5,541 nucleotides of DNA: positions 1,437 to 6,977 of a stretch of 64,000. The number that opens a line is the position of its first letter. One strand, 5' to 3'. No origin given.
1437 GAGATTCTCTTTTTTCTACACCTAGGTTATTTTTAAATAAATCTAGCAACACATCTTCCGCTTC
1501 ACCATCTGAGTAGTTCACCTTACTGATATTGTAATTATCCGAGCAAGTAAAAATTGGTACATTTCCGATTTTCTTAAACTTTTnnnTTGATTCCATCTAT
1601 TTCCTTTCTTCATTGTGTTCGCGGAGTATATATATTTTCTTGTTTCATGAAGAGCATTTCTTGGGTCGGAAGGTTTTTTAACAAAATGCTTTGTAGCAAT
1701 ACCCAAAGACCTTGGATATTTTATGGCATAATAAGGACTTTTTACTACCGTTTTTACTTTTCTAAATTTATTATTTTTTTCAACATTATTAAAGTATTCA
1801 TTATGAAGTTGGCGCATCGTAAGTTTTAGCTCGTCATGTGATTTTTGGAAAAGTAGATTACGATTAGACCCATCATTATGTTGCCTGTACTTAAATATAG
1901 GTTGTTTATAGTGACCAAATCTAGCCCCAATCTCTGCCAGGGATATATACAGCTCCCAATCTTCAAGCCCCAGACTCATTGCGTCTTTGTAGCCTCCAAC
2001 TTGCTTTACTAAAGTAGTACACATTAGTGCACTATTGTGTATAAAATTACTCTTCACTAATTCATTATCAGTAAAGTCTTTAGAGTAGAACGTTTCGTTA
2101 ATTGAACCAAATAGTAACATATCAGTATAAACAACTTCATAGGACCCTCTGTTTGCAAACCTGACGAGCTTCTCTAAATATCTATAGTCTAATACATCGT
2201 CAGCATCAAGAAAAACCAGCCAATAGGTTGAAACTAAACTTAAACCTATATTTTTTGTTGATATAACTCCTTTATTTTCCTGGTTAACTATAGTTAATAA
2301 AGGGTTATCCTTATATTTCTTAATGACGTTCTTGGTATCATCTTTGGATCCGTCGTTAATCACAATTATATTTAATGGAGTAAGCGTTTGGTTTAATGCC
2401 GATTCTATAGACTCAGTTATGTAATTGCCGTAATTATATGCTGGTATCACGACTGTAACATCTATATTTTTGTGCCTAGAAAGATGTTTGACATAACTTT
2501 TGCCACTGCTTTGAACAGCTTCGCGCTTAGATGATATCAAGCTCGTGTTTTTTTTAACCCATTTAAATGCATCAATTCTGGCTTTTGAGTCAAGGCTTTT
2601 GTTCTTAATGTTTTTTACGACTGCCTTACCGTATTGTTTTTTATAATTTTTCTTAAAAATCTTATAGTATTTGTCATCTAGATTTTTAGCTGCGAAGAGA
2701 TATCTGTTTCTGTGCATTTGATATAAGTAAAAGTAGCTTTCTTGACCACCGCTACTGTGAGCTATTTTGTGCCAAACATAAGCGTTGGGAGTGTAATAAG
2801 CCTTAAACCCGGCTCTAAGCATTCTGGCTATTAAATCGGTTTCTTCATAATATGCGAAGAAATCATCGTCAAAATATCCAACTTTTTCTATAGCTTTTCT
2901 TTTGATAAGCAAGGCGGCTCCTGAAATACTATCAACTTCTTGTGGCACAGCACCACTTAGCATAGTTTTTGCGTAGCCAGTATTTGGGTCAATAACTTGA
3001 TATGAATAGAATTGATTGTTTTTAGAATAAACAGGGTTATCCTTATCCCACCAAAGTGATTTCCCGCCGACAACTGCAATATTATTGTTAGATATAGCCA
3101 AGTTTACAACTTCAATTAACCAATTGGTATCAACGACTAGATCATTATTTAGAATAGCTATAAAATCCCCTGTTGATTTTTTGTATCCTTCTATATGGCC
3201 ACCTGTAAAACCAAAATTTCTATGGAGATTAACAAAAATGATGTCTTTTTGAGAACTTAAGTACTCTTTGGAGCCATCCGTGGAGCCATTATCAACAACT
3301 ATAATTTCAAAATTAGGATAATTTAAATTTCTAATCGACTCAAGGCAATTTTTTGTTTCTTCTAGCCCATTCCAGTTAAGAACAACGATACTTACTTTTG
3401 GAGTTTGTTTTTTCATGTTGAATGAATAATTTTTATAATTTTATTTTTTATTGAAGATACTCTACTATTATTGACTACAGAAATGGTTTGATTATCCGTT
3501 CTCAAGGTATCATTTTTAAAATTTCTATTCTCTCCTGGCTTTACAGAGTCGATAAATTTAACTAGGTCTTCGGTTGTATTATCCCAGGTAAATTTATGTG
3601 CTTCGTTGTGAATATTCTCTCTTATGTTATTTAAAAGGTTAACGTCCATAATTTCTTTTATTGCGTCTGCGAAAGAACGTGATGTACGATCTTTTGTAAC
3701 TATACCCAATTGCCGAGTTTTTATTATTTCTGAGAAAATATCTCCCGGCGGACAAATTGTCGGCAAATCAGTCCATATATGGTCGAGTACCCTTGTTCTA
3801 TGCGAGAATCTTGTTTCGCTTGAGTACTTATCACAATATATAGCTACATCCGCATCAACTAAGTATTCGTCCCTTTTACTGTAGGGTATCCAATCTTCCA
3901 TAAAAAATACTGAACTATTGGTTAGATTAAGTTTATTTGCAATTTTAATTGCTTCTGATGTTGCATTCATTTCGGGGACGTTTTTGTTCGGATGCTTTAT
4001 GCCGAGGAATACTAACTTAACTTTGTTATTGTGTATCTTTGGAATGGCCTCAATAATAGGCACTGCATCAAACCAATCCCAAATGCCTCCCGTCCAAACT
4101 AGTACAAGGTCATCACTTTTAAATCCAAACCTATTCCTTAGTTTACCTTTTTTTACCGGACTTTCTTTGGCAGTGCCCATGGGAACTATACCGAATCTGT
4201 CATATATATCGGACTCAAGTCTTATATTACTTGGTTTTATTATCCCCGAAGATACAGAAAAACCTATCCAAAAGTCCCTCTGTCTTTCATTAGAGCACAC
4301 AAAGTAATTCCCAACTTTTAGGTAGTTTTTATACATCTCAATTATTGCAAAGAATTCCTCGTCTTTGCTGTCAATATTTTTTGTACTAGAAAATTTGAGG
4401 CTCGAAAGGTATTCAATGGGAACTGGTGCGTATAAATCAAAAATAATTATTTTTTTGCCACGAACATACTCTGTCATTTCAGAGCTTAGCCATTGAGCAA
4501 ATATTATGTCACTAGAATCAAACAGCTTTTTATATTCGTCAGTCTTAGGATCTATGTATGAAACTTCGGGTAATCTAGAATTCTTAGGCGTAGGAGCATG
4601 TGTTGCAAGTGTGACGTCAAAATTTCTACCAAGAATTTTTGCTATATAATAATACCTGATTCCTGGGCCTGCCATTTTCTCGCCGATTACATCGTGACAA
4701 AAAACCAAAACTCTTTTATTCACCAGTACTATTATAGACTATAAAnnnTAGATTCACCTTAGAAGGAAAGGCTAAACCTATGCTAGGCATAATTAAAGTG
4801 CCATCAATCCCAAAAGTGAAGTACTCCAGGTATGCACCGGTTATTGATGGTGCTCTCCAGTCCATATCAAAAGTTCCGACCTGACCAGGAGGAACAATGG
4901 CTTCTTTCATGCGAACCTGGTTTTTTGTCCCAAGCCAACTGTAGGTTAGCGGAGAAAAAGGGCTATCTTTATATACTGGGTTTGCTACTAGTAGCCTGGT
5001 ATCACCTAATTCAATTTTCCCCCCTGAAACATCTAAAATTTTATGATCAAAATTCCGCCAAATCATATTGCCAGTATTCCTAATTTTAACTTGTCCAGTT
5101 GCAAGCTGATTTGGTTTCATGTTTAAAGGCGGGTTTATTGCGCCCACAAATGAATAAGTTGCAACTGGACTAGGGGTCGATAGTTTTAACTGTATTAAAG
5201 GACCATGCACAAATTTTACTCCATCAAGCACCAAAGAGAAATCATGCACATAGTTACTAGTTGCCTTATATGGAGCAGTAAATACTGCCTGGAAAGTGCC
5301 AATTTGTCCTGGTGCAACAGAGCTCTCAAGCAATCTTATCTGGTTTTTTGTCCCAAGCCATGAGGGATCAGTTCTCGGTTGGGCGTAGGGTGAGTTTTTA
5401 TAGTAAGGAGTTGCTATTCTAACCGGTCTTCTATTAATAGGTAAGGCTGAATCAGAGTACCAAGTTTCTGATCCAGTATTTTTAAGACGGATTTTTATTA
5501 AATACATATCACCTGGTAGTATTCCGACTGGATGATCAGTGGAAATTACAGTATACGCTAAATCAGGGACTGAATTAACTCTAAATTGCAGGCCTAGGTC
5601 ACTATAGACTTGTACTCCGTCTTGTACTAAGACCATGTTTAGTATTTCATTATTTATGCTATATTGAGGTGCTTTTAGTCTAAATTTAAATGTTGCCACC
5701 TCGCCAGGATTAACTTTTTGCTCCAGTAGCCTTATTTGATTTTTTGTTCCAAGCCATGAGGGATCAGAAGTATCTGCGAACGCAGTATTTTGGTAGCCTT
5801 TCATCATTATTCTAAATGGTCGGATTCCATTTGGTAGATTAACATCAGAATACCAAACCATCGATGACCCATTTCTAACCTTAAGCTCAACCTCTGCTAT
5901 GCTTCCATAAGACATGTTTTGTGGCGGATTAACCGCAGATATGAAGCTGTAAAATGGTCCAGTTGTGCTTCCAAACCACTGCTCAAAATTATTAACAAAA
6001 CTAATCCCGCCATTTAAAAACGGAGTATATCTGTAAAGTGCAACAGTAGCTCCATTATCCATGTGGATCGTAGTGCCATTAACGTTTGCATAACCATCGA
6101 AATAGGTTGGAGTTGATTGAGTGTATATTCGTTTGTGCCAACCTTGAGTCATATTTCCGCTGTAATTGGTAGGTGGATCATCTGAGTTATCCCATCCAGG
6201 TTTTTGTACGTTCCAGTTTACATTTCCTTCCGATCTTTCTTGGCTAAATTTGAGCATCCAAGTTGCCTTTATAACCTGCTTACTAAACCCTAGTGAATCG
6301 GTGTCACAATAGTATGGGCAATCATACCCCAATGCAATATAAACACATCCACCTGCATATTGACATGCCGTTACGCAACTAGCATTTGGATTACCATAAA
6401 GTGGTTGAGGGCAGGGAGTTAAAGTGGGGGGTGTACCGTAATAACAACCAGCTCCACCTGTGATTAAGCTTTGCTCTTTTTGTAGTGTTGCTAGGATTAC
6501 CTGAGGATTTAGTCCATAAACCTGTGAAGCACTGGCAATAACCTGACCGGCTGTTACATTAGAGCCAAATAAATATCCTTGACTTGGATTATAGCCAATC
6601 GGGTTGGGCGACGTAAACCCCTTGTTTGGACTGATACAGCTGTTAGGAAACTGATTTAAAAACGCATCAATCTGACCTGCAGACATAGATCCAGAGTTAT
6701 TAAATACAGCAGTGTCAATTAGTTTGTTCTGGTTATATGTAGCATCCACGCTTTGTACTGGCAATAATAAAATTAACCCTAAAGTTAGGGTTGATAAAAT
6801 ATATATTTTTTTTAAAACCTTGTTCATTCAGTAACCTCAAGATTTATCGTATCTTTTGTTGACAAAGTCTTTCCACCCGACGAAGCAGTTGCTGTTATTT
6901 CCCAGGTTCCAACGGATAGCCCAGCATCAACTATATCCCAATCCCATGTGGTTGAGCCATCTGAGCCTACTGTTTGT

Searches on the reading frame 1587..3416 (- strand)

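Call 79: search_protein_families(library=pfam, proteins=[window:1587-3416:-], max_evalue=0.00001)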
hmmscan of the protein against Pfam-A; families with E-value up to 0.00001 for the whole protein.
window:1587-3416:- (610 aa): 5 families
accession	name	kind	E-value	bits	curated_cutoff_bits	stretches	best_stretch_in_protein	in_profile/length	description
PF00535.33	Glycos_transf_2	-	2.8e-55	187.2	23.3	2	321-435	1-117/168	Glycosyl transferase family 2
PF13641.12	Glyco_tranf_2_3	-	5.5e-31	108.8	27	2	320-432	3-122/230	Glycosyltransferase like family 2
PF10111.15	Glyco_tranf_2_2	-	2.8e-18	66.8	27.3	2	321-501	1-207/276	Glycosyltransferase like family 2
PF13632.12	Glyco_trans_2_3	-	2.3e-12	47.6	27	1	86-229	2-129/198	Glycosyl transferase family group 2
PF13704.12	Glyco_tranf_2_4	-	9.5e-09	36.1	27.5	0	37-69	21-53/98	Glycosyl transferase family 2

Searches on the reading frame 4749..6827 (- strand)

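Call 79: search_protein_families(library=pfam, proteins=[window:4749-6827:-], max_evalue=0.00001)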
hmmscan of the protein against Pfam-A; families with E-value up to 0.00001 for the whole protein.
window:4749-6827:- (693 aa): 1 family
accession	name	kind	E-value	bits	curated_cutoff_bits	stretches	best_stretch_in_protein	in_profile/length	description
PF16158.11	N_BRCA1_IG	-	4.9e-11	43.6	28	0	445-541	17-100/108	Ig-like domain from next to BRCA1 gene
